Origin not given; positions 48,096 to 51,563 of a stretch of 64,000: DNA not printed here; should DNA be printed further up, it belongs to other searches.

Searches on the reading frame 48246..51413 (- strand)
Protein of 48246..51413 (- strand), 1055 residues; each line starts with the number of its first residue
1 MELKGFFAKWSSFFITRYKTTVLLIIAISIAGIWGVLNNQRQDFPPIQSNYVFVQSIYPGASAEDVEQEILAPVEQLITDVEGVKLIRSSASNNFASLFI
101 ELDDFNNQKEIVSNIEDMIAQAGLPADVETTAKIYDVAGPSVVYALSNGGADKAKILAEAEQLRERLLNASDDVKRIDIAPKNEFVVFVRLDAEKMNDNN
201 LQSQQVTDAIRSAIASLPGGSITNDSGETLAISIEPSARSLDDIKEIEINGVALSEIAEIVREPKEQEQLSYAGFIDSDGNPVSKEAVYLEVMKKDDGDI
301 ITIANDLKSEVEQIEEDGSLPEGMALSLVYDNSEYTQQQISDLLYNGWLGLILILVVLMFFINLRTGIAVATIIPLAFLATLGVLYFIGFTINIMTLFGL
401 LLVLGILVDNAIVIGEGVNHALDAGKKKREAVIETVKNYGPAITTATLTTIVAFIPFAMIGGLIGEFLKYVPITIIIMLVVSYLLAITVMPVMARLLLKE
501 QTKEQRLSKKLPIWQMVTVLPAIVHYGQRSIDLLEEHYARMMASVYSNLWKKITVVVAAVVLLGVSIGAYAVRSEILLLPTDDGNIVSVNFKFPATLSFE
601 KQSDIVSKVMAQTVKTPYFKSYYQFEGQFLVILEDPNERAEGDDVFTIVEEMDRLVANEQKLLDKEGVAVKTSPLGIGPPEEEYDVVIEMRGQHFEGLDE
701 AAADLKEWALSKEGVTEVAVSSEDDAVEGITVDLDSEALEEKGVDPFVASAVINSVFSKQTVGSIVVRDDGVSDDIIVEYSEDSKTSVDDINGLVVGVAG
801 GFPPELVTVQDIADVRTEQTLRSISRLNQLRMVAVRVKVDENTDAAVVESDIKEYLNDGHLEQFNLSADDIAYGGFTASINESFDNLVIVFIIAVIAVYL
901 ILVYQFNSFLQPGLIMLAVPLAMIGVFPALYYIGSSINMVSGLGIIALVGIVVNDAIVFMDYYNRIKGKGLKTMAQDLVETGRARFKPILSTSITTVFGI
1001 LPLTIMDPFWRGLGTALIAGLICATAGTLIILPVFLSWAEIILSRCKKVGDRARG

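Call 49: search_protein_families(library=pfam, proteins=[window:48246-51413:-], max_evalue=0.00001)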
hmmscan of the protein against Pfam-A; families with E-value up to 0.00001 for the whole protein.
window:48246-51413:- (1055 aa): 1 family
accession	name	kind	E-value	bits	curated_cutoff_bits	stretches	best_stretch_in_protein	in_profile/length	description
PF00873.25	ACR_tran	-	2.3e-144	482.9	28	1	11-1035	2-1016/1021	AcrB/AcrD/AcrF family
